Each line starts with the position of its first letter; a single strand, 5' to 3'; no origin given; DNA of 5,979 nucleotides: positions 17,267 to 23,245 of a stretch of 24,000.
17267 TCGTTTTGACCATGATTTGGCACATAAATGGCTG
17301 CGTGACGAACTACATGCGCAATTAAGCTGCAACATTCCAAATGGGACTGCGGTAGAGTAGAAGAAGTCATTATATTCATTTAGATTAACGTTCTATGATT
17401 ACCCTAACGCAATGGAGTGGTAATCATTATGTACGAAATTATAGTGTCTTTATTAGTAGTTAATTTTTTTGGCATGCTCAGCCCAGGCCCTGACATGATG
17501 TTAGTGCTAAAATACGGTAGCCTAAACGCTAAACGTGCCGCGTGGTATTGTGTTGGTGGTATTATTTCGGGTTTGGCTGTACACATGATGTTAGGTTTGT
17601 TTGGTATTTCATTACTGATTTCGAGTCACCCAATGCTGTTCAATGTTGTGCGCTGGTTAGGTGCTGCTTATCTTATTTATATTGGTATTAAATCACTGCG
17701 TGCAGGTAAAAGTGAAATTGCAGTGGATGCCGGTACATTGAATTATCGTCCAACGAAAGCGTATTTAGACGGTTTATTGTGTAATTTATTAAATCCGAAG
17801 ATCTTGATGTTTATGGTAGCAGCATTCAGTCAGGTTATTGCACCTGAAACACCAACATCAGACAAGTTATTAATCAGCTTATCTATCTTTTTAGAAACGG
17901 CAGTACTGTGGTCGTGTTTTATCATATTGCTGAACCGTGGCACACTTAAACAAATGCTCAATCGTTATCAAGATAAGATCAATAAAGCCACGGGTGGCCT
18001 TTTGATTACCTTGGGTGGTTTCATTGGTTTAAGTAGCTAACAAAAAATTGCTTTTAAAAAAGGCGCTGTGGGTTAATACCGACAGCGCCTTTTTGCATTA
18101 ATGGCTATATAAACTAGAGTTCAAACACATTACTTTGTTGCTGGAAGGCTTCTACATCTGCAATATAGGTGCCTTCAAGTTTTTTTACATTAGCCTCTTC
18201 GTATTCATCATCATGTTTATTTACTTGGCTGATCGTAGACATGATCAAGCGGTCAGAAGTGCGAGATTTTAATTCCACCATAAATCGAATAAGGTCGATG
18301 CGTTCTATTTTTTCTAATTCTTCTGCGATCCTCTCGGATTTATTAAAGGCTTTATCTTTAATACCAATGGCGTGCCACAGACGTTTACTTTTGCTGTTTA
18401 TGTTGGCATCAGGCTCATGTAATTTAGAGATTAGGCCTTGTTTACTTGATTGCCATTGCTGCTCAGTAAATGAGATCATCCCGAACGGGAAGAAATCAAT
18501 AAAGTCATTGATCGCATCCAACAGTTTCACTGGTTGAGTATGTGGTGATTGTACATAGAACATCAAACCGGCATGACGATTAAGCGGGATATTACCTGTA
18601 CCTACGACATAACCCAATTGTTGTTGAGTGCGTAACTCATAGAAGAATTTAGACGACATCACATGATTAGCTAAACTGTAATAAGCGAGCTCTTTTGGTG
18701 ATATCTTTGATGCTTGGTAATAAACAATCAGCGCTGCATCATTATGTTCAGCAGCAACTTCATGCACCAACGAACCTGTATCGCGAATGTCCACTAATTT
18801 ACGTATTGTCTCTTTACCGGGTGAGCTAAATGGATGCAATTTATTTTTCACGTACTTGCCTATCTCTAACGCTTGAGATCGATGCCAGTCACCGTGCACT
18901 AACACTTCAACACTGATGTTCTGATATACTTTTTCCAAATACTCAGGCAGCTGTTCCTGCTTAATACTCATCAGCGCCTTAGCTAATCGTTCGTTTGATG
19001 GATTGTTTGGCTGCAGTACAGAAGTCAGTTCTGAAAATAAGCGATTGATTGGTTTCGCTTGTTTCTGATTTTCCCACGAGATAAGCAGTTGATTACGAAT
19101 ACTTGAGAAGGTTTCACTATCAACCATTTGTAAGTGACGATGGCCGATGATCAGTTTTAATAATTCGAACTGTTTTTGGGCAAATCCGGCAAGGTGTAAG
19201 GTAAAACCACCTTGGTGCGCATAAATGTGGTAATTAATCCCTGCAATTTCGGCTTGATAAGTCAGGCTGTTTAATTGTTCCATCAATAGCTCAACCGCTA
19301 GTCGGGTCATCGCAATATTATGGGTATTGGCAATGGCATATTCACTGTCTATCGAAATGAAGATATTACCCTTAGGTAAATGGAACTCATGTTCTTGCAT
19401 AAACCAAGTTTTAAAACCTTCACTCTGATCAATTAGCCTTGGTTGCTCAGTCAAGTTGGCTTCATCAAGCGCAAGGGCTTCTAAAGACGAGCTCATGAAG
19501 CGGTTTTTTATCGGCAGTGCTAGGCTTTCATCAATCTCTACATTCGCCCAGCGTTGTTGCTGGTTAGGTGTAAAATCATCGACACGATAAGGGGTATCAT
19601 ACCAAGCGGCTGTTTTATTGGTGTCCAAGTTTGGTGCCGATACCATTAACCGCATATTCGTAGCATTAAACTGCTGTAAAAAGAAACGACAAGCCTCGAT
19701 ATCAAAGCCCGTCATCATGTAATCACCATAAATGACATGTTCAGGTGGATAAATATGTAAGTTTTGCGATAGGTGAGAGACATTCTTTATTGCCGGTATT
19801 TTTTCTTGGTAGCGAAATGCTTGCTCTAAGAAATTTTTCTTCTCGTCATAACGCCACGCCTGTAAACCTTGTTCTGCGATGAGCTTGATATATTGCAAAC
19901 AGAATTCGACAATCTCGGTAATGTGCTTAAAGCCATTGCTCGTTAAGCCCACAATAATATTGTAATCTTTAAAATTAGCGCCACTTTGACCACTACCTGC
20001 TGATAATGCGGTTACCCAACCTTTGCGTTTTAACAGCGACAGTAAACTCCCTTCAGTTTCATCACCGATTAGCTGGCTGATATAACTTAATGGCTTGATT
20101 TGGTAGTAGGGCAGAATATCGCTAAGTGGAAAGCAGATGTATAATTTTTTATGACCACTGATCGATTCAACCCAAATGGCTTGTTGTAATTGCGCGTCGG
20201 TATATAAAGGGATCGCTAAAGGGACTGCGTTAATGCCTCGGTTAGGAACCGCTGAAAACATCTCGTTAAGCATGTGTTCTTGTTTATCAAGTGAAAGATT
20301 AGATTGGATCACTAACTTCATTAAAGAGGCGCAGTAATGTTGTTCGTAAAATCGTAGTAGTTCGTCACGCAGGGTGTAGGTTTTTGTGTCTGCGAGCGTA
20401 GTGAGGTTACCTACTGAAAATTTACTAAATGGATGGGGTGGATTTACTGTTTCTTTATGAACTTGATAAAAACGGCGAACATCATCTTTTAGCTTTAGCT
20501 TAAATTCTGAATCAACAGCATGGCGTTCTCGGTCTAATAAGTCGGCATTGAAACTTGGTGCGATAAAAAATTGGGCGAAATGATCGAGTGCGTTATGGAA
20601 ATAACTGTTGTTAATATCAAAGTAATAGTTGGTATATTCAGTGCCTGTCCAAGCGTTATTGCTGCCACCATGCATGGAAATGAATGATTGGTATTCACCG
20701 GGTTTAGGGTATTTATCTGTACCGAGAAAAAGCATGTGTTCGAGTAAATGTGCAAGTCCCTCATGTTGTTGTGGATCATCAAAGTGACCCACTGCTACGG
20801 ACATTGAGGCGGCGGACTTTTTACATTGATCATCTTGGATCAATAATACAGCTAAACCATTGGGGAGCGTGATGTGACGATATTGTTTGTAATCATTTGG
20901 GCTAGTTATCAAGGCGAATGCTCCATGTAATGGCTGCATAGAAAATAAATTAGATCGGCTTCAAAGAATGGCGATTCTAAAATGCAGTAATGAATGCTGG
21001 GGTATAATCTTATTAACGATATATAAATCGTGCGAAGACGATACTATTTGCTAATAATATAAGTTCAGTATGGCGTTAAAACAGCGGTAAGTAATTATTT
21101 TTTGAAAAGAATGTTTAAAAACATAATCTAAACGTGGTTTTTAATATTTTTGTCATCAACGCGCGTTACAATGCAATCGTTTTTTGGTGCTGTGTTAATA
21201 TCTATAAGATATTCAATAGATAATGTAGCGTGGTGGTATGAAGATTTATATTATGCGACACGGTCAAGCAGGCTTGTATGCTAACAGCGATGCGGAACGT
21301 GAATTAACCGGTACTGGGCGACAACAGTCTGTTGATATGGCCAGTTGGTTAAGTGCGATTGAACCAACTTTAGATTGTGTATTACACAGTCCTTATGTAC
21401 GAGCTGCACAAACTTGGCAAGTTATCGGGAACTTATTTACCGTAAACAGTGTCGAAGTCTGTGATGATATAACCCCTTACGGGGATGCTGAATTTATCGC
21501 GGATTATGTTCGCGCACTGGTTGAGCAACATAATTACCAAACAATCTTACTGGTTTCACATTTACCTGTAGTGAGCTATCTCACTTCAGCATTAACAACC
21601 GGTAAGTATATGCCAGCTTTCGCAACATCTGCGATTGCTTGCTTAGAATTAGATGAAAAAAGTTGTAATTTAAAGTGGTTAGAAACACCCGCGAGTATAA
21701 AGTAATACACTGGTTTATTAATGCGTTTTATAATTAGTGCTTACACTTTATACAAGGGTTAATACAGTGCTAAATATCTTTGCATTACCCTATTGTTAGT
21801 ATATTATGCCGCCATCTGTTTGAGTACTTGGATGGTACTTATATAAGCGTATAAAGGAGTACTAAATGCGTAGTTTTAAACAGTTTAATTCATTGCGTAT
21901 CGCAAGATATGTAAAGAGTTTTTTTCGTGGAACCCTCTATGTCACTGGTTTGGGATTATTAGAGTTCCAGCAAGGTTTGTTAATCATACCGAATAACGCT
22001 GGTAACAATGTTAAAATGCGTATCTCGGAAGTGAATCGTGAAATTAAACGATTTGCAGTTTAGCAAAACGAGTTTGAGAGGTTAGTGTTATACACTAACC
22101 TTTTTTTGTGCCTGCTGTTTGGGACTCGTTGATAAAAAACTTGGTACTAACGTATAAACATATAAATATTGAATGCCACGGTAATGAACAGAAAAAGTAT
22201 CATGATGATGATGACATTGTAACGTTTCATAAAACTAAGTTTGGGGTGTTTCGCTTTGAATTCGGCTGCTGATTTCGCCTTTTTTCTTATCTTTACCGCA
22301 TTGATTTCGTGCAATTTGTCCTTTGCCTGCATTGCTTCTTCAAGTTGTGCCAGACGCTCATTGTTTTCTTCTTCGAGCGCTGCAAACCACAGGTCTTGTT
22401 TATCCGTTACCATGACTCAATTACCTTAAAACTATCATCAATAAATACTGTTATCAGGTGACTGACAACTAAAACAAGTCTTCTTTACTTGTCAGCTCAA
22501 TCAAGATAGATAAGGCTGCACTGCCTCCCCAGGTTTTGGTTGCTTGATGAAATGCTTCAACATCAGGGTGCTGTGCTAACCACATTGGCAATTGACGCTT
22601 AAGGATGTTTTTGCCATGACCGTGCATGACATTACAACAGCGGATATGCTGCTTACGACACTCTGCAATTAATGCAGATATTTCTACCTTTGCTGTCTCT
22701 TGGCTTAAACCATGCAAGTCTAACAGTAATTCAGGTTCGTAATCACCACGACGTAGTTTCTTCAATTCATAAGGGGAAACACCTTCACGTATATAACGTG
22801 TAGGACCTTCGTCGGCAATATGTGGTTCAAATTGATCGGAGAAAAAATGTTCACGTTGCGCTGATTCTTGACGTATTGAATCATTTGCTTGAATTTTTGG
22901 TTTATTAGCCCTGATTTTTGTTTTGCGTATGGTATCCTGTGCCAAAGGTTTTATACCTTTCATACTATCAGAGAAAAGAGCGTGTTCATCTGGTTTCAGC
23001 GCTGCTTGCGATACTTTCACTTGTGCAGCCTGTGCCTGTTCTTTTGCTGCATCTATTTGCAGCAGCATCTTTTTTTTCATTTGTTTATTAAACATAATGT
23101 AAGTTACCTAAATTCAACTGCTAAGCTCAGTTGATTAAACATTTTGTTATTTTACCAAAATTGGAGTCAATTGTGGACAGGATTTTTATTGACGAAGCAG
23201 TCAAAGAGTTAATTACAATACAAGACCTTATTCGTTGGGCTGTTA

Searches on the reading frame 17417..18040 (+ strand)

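Call 52: search_protein_families(library=pfam, proteins=[window:17417-18040:+], max_evalue=0.001)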
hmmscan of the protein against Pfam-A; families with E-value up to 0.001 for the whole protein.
window:17417-18040:+ (207 aa): 1 family
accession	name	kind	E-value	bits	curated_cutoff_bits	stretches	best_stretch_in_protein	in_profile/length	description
PF01810.24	LysE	-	6.2e-35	120.9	25.6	1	18-204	2-190/193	LysE type translocator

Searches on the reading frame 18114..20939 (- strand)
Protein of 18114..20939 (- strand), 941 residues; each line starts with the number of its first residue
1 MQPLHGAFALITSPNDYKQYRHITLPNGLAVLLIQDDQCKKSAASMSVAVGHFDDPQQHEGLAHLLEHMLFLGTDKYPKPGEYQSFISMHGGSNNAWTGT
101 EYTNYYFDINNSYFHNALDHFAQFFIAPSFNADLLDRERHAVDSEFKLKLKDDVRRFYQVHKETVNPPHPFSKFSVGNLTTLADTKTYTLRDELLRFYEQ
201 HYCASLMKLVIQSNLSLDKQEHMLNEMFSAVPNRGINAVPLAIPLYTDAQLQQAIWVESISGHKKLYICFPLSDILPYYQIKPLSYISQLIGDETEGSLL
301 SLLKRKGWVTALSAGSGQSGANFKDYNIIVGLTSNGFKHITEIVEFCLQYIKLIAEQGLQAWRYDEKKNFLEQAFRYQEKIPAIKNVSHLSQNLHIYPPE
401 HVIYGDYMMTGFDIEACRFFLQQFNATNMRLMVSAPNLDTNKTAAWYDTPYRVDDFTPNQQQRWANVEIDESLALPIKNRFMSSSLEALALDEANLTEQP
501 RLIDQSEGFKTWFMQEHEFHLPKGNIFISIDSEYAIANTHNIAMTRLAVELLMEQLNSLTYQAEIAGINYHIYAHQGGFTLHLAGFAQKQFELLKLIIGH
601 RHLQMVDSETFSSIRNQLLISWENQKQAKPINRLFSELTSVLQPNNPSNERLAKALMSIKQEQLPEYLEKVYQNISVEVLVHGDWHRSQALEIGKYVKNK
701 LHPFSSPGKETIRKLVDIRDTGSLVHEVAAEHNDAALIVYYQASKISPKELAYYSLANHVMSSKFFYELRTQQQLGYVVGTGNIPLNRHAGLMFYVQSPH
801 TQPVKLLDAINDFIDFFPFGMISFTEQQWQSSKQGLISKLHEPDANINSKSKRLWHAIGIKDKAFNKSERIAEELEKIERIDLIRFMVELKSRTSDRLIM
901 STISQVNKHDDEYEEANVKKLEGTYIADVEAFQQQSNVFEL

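Call 52: search_protein_families(library=pfam, proteins=[window:18114-20939:-], max_evalue=0.001)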
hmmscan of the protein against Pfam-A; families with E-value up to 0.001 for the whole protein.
window:18114-20939:- (941 aa): 4 families
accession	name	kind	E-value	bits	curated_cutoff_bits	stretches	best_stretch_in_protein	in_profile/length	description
PF16187.10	Peptidase_M16_M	-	3.2e-75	253.3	29.7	1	375-655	1-284/284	Middle or third domain of peptidase_M16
PF05193.26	Peptidase_M16_C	-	4.8e-37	128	23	2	191-369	4-179/181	Peptidase M16 inactive domain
PF00675.25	Peptidase_M16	-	1.6e-32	112.9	22.3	1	31-166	2-147/149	Insulinase (Peptidase family M16)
PF22456.1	PqqF-like_C_4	-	2e-29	102.1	27.5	1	756-855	1-100/100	PQQ synthase PqqF-like, C-terminal lobe domain 4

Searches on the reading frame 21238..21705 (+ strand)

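Call 52: search_protein_families(library=pfam, proteins=[window:21238-21705:+], max_evalue=0.001)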
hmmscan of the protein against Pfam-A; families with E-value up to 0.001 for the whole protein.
window:21238-21705:+ (155 aa): 1 family
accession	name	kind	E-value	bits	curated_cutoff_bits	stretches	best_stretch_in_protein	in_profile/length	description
PF00300.27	His_Phos_1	-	2.5e-10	40.8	21.7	1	3-67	1-67/194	Histidine phosphatase superfamily (branch 1)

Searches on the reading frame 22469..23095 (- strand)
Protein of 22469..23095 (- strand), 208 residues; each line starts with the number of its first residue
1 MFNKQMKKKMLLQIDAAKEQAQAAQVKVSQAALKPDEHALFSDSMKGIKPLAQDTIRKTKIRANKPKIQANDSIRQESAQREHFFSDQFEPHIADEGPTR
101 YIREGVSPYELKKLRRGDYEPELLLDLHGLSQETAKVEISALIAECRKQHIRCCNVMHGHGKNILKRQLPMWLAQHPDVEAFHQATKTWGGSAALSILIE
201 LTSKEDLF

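Call 52: search_protein_families(library=pfam, proteins=[window:22469-23095:-], max_evalue=0.001)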
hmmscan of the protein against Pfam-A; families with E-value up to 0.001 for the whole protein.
window:22469-23095:- (208 aa): 1 family
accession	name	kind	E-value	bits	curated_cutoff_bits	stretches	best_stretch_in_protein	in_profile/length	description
PF01713.27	Smr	-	1.1e-21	77.2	25.7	1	125-198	1-75/77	Smr domain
